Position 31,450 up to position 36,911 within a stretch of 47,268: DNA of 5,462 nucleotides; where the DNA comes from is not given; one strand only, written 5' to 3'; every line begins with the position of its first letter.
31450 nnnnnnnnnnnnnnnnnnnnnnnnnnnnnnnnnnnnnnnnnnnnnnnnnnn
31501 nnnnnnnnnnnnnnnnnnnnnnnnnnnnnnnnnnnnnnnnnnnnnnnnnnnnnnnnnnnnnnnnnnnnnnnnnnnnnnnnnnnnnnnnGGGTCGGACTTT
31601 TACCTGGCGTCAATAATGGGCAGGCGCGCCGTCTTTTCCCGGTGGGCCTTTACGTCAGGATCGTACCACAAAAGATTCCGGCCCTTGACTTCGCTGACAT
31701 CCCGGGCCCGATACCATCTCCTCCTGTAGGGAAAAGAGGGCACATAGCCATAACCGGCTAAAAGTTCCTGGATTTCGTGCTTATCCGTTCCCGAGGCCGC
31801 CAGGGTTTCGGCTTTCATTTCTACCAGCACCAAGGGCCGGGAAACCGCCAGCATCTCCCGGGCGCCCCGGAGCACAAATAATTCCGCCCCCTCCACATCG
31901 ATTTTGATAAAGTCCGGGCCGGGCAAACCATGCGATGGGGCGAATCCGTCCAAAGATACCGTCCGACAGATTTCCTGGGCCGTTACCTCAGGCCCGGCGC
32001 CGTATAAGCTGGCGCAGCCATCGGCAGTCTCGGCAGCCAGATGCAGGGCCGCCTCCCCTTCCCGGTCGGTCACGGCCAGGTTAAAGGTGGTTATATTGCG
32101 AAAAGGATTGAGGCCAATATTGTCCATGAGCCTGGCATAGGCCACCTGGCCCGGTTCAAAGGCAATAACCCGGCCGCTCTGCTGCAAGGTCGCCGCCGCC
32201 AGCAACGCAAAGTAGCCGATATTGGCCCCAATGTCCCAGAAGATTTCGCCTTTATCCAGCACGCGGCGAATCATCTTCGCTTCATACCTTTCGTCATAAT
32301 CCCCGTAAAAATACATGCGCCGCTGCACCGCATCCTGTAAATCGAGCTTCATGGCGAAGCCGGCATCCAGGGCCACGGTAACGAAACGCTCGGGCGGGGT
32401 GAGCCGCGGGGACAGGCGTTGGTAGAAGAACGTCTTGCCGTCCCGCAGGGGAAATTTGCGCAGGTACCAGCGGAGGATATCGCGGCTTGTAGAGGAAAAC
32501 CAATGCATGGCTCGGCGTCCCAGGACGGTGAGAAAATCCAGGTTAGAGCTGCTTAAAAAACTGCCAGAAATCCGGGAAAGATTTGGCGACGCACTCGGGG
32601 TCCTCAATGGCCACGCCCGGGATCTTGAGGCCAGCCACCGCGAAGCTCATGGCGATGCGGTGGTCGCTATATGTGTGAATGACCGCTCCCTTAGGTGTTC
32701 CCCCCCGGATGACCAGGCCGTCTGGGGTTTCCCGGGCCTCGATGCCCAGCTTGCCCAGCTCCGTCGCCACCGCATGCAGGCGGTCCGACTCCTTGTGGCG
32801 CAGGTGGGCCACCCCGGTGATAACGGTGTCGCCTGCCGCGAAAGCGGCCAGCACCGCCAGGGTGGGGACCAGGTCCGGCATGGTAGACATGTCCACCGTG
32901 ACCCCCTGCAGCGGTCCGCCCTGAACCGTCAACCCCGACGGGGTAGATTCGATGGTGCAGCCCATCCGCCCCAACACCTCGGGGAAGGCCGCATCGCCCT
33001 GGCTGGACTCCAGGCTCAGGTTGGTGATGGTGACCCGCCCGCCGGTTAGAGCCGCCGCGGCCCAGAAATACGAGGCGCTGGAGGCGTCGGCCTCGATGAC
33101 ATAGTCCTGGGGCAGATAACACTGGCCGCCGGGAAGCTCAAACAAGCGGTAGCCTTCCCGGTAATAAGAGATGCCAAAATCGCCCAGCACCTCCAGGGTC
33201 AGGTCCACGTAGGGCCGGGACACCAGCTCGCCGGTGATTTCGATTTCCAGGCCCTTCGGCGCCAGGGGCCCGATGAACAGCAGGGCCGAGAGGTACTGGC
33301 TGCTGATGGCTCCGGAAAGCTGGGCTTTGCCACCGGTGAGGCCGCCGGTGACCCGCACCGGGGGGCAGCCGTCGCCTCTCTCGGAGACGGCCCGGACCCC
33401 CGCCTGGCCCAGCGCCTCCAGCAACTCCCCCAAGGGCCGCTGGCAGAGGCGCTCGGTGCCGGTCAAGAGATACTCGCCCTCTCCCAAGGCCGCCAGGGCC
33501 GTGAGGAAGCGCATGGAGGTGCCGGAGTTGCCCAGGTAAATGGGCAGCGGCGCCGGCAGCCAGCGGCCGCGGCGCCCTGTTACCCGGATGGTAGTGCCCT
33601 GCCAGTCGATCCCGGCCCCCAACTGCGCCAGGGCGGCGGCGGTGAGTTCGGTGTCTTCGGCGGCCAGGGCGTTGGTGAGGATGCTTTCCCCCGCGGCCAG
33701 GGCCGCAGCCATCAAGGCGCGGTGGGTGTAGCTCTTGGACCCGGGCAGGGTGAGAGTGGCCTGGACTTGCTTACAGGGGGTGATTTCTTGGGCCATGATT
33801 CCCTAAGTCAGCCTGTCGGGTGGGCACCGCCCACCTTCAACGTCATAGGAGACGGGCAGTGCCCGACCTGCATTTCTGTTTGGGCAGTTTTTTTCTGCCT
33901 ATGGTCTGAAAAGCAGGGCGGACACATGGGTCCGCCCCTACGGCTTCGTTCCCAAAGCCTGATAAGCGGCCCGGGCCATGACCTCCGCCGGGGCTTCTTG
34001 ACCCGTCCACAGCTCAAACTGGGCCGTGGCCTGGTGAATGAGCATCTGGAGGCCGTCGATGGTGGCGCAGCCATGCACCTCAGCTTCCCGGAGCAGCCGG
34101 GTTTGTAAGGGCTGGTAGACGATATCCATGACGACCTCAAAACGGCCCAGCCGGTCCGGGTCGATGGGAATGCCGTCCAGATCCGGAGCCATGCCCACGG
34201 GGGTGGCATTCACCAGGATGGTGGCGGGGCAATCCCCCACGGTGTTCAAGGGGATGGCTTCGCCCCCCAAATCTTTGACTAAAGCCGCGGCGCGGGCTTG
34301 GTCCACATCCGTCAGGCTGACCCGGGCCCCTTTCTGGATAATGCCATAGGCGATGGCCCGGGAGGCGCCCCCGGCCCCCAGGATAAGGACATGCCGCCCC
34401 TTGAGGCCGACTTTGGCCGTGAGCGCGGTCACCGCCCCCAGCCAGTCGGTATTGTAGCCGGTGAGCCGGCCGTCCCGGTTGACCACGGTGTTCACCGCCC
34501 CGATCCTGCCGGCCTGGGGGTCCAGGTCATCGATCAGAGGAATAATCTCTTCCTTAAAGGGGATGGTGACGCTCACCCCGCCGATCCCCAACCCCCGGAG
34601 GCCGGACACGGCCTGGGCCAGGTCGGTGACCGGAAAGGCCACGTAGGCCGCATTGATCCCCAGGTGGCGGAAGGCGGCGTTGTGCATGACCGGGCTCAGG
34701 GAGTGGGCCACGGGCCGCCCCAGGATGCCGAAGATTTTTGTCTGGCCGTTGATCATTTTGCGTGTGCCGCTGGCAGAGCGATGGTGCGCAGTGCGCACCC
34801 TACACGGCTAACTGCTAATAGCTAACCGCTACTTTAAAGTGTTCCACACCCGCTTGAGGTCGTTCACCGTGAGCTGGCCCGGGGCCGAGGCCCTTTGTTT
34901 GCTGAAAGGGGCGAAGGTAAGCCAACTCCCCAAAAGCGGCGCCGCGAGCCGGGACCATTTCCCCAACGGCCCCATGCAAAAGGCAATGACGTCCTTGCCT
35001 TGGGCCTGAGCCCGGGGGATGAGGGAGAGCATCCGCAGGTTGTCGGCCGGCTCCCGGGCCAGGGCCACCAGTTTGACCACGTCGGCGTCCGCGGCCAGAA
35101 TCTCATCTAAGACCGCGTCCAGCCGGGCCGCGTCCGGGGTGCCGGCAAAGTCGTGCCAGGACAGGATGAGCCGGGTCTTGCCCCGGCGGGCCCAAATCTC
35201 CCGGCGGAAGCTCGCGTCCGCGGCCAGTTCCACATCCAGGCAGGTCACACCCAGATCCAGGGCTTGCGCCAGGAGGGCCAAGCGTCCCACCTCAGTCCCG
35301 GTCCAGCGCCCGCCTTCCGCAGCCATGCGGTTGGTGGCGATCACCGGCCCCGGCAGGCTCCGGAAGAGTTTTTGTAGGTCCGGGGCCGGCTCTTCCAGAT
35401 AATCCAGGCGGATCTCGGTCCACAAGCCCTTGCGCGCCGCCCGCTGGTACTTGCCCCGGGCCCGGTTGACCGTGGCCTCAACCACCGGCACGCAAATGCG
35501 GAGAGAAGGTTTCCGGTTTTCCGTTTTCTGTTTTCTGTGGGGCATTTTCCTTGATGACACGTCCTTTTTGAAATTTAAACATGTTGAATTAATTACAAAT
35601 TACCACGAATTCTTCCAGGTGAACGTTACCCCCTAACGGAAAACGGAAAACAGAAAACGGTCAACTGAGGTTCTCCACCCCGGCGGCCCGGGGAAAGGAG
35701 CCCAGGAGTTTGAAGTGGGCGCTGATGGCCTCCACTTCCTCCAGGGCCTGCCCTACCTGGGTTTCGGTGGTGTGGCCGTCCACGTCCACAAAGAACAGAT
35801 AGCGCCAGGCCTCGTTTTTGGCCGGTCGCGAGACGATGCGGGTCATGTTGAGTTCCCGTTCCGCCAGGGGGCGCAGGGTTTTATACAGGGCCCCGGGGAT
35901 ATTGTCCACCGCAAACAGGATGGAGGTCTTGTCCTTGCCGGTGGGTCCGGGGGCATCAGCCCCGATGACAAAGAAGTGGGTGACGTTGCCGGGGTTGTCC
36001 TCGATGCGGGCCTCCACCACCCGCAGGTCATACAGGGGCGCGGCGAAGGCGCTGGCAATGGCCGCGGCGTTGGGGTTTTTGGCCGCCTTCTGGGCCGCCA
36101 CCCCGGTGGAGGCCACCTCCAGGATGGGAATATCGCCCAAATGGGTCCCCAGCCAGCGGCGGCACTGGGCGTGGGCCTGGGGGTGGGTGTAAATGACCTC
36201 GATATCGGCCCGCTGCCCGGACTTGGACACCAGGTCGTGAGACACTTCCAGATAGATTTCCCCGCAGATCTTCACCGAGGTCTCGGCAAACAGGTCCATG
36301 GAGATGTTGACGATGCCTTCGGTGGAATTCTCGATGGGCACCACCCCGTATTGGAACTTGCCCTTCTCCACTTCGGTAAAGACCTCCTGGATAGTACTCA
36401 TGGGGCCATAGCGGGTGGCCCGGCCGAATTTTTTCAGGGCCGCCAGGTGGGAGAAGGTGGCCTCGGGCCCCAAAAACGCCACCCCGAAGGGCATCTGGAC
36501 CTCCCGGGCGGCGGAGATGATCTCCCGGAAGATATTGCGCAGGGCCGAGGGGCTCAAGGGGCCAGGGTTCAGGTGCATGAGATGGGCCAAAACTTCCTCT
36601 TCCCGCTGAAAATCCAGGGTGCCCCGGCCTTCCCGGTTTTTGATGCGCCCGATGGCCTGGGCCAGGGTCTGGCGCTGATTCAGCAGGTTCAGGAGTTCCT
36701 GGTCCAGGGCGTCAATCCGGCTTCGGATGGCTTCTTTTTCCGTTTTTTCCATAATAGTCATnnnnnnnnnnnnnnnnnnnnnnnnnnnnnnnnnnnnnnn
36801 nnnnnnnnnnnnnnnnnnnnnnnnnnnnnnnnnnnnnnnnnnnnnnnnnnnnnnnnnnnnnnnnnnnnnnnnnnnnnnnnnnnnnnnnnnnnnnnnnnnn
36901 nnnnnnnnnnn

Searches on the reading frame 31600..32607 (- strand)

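Call 45: search_protein_families(library=pfam, max_evalue=0.0001, proteins=[window:31600-32607:-])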
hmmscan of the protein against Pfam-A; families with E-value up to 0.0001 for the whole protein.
window:31600-32607:- (335 aa): 3 families
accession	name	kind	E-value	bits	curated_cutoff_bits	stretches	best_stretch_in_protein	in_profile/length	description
PF05050.19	Methyltransf_21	-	2.7e-22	80.2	22.7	1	125-289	1-172/173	Methyltransferase FkbM domain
PF05575.17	V_cholerae_RfbT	-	3.2e-06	27.1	27.9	1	121-248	81-209/286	Vibrio cholerae RfbT protein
PF02475.24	TRM5-TYW2_MTfase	-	1.5e-05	25.4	28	1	78-173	2-89/164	TRM5/TYW2 methyltransferase domain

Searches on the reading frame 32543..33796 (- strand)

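Call 45: search_protein_families(library=pfam, max_evalue=0.0001, proteins=[window:32543-33796:-])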
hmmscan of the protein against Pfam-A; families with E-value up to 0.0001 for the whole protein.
window:32543-33796:- (417 aa): 1 family
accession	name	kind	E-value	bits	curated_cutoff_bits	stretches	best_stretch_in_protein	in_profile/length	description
PF00275.25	EPSP_synthase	-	8.6e-124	413.9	22.8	1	6-412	2-415/417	EPSP synthase (3-phosphoshikimate 1-carboxyvinyltransferase)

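Call 100: search_protein_families(library=pfam, max_evalue=0.001, proteins=[L065:10883-11962:+, L065:12386-14893:+])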
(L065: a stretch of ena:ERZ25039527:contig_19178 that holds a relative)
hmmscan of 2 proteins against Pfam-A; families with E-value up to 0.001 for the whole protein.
L065:10883-11962:+ (359 aa): 2 families
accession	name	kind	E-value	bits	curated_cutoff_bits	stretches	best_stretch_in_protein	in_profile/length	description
PF02518.31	HATPase_c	-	1.7e-14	54.6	26.4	1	263-358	7-108/111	Histidine kinase-, DNA gyrase B-, and HSP90-like ATPase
PF13581.12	HATPase_c_2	-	0.00012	22.5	27.4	1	261-336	31-111/127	Histidine kinase-like ATPase domain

L065:12386-14893:+ (835 aa): 7 families
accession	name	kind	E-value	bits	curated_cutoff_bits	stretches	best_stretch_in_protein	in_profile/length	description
PF00122.25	E1-E2_ATPase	-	1.1e-57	195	28.1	1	320-500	2-179/181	E1-E2 ATPase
PF00702.32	Hydrolase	-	9.8e-36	124.4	26.4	1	518-734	1-190/191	haloacid dehalogenase-like hydrolase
PF19335.5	HMBD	-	2.1e-34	117.6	23.6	3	134-159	2-27/28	Heavy metal binding domain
PF08282.18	Hydrolase_3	-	2.4e-08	34.5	20.9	0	709-764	197-252/255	haloacid dehalogenase-like hydrolase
PF12710.13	HAD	-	2.6e-06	28.5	27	1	658-731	90-188/189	haloacid dehalogenase-like hydrolase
PF13248.11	Zn_ribbon_3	-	0.00072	19.4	27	0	60-73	13-26/26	zinc-ribbon domain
PF13240.11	Zn_Ribbon_1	-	0.00089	19.4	25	0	12-24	1-13/23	zinc-ribbon domain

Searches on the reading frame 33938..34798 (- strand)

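Call 45: search_protein_families(library=pfam, max_evalue=0.0001, proteins=[window:33938-34798:-])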
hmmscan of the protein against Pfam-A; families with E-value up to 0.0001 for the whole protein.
window:33938-34798:- (286 aa): 2 families
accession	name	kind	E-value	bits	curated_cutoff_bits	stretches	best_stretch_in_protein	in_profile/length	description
PF08501.16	Shikimate_dh_N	-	4.8e-29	100.9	27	1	25-105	1-83/83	Shikimate dehydrogenase substrate binding domain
PF18317.6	SDH_C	-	4.3e-14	52.4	25.8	1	249-278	1-30/31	Shikimate 5'-dehydrogenase C-terminal domain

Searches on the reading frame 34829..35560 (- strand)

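Call 45: search_protein_families(library=pfam, max_evalue=0.0001, proteins=[window:34829-35560:-])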
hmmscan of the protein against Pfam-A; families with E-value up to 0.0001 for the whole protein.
window:34829-35560:- (243 aa): 1 family
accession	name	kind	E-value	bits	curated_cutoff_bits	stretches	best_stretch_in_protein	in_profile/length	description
PF01487.21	DHquinase_I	-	6.1e-51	174.2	22.2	1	23-238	1-229/230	Type I 3-dehydroquinase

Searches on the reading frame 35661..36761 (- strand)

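Call 45: search_protein_families(library=pfam, max_evalue=0.0001, proteins=[window:35661-36761:-])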
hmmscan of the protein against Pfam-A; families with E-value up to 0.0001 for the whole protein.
window:35661-36761:- (366 aa): 3 families
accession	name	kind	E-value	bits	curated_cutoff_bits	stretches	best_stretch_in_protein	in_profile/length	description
PF00800.23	PDT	-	8e-61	205.4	25.2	1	94-269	1-179/181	Prephenate dehydratase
PF01817.26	CM_2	-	2.6e-22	79.3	27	1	12-89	1-79/80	Chorismate mutase type II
PF01842.31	ACT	-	1.5e-08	34.7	27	1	280-344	2-65/66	ACT domain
